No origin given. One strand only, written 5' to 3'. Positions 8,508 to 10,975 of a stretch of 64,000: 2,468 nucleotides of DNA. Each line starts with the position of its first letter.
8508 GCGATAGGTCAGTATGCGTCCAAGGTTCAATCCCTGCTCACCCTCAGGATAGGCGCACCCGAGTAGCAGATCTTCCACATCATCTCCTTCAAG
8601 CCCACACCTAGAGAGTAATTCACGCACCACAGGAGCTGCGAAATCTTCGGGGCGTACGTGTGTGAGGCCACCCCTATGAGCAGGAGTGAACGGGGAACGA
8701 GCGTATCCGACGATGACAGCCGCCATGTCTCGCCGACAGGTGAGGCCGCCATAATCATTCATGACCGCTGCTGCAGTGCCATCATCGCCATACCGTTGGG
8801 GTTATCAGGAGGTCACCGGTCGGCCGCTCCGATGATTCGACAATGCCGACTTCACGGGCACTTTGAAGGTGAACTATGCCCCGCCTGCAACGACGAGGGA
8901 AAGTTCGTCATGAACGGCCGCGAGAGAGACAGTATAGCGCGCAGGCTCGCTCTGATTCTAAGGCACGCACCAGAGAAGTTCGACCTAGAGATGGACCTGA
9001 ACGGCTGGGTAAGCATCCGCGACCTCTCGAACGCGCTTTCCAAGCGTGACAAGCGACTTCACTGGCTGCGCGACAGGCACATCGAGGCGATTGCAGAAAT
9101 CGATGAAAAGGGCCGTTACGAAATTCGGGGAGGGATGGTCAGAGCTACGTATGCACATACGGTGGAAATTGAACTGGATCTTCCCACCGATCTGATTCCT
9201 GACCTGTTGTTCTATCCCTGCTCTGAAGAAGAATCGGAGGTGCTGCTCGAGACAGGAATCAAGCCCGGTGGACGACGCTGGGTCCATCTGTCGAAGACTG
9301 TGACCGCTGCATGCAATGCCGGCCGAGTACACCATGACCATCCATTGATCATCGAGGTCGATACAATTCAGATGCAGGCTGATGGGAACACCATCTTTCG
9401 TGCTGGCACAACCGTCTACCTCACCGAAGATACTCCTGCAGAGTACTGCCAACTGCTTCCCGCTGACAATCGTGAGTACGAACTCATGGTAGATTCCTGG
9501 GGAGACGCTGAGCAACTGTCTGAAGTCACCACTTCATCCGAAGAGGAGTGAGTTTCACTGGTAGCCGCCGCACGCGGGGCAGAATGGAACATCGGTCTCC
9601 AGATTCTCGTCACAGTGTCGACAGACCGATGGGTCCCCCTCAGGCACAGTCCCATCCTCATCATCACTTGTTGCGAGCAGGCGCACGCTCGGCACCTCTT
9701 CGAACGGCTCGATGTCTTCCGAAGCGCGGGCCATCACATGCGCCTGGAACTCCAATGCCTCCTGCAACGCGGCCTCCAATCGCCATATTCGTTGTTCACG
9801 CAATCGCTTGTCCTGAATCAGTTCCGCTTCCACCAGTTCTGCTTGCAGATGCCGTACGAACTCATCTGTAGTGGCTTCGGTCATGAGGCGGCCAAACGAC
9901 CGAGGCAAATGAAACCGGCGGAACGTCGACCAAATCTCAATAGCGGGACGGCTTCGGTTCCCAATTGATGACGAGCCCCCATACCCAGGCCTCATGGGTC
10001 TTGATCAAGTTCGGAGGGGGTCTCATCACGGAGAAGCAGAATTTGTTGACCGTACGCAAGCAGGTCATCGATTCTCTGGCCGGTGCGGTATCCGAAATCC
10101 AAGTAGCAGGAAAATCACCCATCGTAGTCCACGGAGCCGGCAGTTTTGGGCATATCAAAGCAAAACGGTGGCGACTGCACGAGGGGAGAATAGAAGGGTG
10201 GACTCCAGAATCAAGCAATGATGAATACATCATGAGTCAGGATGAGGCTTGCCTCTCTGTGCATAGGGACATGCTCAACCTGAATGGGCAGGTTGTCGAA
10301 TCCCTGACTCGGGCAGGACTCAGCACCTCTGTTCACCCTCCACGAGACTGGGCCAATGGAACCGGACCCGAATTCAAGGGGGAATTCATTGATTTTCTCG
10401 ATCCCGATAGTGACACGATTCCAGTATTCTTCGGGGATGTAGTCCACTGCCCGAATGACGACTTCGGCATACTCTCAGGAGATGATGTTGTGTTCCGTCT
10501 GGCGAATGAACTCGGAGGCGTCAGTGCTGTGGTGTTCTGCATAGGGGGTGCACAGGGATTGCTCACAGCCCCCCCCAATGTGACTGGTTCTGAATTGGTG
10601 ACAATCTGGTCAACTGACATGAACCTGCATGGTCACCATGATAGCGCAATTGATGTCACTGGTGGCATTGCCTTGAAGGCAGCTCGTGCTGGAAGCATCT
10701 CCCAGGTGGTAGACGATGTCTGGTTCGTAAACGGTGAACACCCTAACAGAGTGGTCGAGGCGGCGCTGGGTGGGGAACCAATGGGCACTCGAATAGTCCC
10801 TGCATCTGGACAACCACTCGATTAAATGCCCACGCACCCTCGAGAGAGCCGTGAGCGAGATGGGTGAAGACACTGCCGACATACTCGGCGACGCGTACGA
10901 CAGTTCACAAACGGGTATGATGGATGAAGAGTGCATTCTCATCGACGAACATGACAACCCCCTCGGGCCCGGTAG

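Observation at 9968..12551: Isopentenyl phosphate kinase followed by a single-ORF fusion of type-1 IPP isomerase and GGPP synthase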

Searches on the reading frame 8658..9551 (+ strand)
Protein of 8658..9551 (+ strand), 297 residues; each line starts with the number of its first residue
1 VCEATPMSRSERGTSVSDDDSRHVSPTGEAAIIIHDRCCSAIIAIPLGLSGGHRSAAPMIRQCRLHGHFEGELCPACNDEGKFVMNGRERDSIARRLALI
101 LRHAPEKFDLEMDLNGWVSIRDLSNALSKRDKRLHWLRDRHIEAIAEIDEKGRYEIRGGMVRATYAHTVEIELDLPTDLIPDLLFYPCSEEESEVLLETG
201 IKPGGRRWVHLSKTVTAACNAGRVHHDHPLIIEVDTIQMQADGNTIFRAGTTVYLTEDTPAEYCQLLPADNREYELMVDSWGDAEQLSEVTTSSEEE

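Call 3: search_protein_families(library=pfam, proteins=[window:8658-9551:+], max_evalue=0.01)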
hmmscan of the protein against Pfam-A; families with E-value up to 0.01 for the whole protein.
window:8658-9551:+ (297 aa): 1 family
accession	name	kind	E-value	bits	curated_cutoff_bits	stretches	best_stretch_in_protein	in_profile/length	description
PF01885.22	PTS_2-RNA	-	7.9e-25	88.4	26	1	90-257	3-176/177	RNA 2'-phosphotransferase, Tpt1 / KptA family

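Call 4: search_protein_families(library=ncbifam, proteins=[window:8658-9551:+], max_evalue=0.01)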
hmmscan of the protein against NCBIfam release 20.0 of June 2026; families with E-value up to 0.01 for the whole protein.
window:8658-9551:+ (297 aa): 4 families
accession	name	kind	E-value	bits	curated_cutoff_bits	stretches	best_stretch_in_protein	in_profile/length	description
NF002015.0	PRK00819.1-5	equivalog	5.6e-60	202.5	279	1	59-266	3-206/210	RNA 2'-phosphotransferase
NF002013.0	PRK00819.1-2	equivalog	8.2e-39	133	231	1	87-264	4-178/183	RNA 2'-phosphotransferase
NF002014.0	PRK00819.1-4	equivalog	1.5e-32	113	239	1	85-265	1-179/182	RNA 2'-phosphotransferase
NF002012.0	PRK00819.1-1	equivalog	4.1e-12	46.3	233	1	86-263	5-181/184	RNA 2'-phosphotransferase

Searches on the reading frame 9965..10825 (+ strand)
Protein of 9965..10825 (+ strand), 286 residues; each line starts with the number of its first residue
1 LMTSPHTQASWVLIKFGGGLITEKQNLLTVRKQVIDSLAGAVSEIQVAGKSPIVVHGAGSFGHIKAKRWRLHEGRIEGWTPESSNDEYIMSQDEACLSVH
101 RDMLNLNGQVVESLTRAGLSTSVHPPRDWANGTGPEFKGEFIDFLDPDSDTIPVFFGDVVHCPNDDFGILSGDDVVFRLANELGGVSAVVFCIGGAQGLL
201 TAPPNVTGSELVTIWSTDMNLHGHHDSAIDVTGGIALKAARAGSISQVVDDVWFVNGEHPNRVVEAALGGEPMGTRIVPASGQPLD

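Call 3: search_protein_families(library=pfam, proteins=[window:9965-10825:+], max_evalue=0.01)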
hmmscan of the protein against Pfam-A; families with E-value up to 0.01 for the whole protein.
window:9965-10825:+ (286 aa): 1 family
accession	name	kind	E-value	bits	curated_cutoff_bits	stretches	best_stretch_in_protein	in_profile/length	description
PF00696.33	AA_kinase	-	2.4e-16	60.6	24.9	1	11-240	2-217/234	Amino acid kinase family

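Call 4: search_protein_families(library=ncbifam, proteins=[window:9965-10825:+], max_evalue=0.01)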
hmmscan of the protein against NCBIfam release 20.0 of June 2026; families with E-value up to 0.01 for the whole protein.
window:9965-10825:+ (286 aa): 2 families
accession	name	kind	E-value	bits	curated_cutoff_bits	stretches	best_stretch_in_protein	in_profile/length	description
NF040647.1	IPPK_Arch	equivalog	1.4e-34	119.5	120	1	13-277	2-259/259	isopentenyl phosphate kinase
NF003387.0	PRK04531.1-2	equivalog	0.00012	20.6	426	1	31-121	48-129/441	acetylglutamate kinase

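Call 53: search_solved_structures(query=window:9968-10825:+, show_alignments=1, max_evalue=0.001)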
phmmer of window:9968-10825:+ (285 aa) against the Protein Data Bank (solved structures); distinct sequences matched with E-value up to 0.001: 7.
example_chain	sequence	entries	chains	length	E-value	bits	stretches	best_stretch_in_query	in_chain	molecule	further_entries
8u0k_A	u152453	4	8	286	9.6e-20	74.2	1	10-276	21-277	Isopentenyl phosphate kinase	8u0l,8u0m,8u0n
3lkk_A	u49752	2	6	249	3.4e-19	72.4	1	10-264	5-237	Gamma-glutamyl kinase related protein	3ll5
7lnt_A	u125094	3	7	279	1.3e-18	70.5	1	10-272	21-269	Isopentenyl phosphate kinase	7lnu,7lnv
7n9d_A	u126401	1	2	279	1.7e-18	70.1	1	10-272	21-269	Isopentenyl phosphate kinase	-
7lnw_A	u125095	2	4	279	6.3e-18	68.2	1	10-272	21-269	Isopentenyl phosphate kinase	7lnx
3k4o_A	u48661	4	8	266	8.1e-10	41.6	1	9-276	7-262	isopentenyl phosphate kinase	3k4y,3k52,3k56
3ll9_A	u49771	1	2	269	8.2e-10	41.5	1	10-277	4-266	Isopentenyl phosphate kinase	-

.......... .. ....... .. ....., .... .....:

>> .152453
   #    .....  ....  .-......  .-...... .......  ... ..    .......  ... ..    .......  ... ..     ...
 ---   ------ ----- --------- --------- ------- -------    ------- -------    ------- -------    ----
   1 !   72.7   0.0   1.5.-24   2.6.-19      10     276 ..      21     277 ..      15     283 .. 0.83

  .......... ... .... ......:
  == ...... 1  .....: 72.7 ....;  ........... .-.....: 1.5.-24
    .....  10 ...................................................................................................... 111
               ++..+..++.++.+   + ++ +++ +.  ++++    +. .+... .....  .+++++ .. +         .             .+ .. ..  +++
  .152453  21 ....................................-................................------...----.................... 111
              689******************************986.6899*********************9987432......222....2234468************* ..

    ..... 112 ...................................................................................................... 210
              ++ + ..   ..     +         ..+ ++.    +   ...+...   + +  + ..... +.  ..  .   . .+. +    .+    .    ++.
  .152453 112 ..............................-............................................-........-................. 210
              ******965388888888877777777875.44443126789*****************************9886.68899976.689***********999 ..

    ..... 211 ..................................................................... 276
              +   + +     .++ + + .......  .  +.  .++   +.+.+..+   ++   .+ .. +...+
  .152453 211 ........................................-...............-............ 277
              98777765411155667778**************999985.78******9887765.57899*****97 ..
